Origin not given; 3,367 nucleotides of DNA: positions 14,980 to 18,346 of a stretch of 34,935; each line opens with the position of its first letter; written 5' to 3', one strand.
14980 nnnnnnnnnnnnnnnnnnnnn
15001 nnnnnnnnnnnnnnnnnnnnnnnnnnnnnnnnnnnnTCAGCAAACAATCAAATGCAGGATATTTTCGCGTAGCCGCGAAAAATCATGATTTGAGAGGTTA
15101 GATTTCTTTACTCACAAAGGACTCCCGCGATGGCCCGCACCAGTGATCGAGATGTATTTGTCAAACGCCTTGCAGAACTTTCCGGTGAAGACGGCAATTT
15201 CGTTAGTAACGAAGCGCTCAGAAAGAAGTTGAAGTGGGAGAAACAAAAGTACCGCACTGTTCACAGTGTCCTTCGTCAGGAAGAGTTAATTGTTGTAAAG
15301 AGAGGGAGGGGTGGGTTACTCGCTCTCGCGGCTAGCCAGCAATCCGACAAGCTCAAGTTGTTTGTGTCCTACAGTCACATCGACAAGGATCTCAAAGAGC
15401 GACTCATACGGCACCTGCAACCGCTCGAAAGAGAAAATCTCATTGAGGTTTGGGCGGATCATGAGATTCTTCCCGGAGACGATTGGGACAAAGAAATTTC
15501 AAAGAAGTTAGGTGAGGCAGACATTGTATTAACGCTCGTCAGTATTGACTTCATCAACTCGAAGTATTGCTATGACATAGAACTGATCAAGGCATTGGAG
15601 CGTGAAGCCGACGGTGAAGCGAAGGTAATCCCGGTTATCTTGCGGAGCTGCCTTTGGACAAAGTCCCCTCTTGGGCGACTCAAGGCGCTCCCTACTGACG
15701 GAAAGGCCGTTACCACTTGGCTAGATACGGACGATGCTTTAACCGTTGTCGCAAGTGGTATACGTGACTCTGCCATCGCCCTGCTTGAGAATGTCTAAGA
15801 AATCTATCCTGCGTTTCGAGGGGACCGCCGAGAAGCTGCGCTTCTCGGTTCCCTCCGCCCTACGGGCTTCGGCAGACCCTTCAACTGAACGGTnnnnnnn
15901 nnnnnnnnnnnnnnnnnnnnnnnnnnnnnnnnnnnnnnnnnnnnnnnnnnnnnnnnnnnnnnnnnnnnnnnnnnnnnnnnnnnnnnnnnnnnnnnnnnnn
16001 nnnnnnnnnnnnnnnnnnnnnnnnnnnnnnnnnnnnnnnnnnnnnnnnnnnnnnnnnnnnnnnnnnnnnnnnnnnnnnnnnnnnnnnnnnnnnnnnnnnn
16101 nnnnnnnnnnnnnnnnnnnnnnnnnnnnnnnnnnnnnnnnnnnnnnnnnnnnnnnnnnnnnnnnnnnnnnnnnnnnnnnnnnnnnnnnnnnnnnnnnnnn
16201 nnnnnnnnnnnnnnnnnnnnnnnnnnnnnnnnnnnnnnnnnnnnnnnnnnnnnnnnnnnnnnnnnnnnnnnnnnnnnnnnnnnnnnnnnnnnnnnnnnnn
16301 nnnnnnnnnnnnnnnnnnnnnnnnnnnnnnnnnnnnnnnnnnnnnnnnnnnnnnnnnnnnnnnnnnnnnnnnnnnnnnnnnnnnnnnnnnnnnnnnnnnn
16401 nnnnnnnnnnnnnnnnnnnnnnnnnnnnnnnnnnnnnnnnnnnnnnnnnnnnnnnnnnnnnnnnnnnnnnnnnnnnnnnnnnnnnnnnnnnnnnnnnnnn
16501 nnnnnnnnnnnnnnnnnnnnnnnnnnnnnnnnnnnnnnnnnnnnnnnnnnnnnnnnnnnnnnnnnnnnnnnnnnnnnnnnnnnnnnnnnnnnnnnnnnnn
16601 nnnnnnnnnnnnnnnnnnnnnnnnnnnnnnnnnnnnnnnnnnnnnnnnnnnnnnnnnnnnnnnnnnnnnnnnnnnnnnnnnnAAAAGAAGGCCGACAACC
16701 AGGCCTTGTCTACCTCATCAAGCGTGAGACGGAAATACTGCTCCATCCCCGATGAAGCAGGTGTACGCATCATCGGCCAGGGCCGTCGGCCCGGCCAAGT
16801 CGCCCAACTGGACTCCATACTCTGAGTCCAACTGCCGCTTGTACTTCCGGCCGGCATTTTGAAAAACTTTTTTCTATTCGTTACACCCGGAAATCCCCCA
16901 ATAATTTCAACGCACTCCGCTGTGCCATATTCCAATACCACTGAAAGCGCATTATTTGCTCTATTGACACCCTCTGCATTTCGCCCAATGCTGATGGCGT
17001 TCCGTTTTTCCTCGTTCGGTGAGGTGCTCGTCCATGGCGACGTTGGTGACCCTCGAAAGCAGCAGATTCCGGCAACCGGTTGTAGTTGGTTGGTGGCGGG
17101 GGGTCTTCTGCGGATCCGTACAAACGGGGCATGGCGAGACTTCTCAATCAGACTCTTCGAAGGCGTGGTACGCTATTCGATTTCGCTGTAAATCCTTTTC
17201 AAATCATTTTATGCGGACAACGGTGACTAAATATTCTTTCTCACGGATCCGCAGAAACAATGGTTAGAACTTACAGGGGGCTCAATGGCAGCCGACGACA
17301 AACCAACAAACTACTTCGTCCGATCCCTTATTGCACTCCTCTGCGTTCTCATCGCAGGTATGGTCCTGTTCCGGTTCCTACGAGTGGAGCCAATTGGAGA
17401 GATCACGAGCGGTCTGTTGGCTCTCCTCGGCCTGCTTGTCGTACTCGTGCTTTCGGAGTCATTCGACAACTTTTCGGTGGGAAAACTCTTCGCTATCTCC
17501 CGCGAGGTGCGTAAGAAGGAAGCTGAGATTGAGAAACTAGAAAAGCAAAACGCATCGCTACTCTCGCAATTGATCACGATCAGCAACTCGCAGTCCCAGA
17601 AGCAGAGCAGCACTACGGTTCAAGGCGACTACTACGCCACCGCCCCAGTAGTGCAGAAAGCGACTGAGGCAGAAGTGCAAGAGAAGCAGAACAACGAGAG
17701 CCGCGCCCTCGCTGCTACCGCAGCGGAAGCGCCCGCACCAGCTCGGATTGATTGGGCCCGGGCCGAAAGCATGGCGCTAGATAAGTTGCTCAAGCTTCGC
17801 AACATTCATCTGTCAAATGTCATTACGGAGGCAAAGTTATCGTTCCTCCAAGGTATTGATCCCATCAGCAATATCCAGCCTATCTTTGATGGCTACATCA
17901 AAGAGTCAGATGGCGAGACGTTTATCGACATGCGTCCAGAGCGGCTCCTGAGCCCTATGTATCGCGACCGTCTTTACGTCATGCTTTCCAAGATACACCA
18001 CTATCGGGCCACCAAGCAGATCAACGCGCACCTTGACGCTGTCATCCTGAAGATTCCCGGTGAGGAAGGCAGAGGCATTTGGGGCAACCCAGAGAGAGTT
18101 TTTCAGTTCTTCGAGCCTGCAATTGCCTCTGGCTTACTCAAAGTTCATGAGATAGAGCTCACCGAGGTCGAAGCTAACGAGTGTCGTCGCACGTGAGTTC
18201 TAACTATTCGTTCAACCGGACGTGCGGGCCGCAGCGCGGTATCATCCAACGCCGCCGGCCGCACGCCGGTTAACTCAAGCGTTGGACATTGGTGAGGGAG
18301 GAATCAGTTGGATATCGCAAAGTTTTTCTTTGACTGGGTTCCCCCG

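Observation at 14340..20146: Three copies of a ~450-bp conserved non-coding element, each heading a different TIR / SLATT / TIR-like+HEPN cassette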

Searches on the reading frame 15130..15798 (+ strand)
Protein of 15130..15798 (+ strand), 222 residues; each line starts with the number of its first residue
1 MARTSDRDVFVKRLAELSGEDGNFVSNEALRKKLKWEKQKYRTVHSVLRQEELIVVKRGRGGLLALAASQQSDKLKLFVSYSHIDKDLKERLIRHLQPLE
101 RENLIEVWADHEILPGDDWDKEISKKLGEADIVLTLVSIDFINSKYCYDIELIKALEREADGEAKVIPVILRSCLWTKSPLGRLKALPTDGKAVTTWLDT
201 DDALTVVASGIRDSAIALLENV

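Call 11: search_protein_families(library=pfam, proteins=[window:15130-15798:+], max_evalue=0.01)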
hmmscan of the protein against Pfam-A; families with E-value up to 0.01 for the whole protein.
window:15130-15798:+ (222 aa): 2 families
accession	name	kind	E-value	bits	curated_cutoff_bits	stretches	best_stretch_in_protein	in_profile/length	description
PF13676.11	TIR_2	-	7.6e-17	62.4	28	1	78-185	2-104/122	TIR domain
PF01582.25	TIR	-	3e-07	30.9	21.3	1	78-173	2-98/179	TIR domain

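Call 13: find_encoding_contigs(protein=window:15130-15798:+, flank=10000, max_places=10)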
Protein window:15130-15798:+ (222 aa): 4 contigs read that carry it; 3 places shown.
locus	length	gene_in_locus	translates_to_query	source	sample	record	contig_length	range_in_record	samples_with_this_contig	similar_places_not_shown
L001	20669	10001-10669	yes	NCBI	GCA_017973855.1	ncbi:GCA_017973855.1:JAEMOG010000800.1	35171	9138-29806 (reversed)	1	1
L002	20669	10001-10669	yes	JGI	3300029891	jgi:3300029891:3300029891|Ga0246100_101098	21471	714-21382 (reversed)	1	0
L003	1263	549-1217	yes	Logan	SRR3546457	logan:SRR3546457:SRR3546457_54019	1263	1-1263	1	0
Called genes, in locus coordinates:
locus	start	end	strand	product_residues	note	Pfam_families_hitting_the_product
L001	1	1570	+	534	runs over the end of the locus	-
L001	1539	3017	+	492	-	-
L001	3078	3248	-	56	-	-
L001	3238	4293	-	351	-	PF12802:MarR_2 (weak), PF01047:MarR (faint)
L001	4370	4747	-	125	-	PF12680:SnoaL_2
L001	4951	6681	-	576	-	PF13175:AAA_15, PF13304:AAA_21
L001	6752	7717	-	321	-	PF03372:Exo_endo_phos, PF19580:Exo_endo_phos_3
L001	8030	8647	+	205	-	-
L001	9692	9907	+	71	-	-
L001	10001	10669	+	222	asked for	PF01582:TIR (weak), PF13676:TIR_2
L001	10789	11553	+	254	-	PF08980:DUF1883, PF01582:TIR, PF13676:TIR_2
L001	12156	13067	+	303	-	-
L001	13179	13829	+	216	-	-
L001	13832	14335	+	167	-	PF14015:DUF4231 (weak)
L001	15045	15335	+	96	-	-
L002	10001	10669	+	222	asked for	PF01582:TIR (weak), PF13676:TIR_2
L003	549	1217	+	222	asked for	PF01582:TIR (weak), PF13676:TIR_2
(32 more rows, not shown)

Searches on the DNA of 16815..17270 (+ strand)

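Call 101: search_dna_similar(query=window:16815-17270:+, collection=plasmids, mode=distant, max_evalue=0.001, max_rows=10)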
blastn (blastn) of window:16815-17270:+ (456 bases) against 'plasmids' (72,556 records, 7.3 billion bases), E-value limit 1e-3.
No match.

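Call 102: search_dna_similar(query=window:16815-17270:+, collection=phages, mode=distant, max_evalue=0.001, max_rows=10)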
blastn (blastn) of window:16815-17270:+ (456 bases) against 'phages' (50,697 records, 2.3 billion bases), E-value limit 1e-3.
No match.

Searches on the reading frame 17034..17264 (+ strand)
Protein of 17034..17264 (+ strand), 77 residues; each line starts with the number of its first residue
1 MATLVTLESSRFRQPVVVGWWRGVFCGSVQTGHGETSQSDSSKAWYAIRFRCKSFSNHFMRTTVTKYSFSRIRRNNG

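Call 82: predict_structure(alignment_id=A5)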
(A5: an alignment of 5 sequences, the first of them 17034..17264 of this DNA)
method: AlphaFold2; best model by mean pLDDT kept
length: 77 residues; sequences in the alignment: 5
mean_pLDDT: 40.9   pTM: 0.13
mean pLDDT of the five models: 40.9, 39.1, 36.9, 35.7, 33.9
residues with pLDDT >= 90: 0; 70-90: 0; 50-70: 1; < 50: 76
segments of 3 or more residues with pLDDT < 50: 1-71, 73-77
pLDDT, mean of each block of 10 residues (from residue 1): 37 41 40 36 42 45 44 43
secondary structure, 60 per line:
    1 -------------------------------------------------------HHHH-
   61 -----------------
elements in order: H56-59

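Call 104: search_protein_representatives(alignment_id=A5)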
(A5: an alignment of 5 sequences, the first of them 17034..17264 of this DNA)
Query: 5 sequences, 80 profile positions. Proteins with E-value up to 0.001 (for the whole library): 2; up to 1e-10: 1; up to 1e-30: 0. The best 2 are listed.
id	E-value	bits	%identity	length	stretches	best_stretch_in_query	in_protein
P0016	4.7e-20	87.4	-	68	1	1-70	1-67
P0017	2.6e-04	36.9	-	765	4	31-66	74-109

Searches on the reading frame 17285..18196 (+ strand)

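Call 11: search_protein_families(library=pfam, proteins=[window:17285-18196:+], max_evalue=0.01)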
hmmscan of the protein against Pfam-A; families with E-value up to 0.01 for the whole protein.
window:17285-18196:+ (303 aa): 0 families

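Call 42: search_protein_families(library=padloc, proteins=[window:17285-18196:+], max_evalue=0.01)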
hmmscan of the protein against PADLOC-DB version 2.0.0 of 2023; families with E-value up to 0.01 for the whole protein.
window:17285-18196:+ (303 aa): 2 families
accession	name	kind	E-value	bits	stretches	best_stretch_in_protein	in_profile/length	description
PDLC01384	Csx20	-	0.0016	16.8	1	58-130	19-91/128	"CAS-I,CAS-III; associated"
PDLC01659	Csx20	-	0.0086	14.3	0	60-130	21-91/128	"CAS-I,CAS-III; associated"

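Call 43: search_protein_families(library=ncbifam, proteins=[window:17285-18196:+], max_evalue=0.01)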
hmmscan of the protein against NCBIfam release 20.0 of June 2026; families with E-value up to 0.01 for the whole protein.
window:17285-18196:+ (303 aa): 1 family
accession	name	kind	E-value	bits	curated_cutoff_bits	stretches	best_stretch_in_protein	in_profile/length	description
NF040559.1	CAS_Csx20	equivalog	0.0089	16.4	70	0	61-131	19-89/124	CRISPR-associated protein Csx20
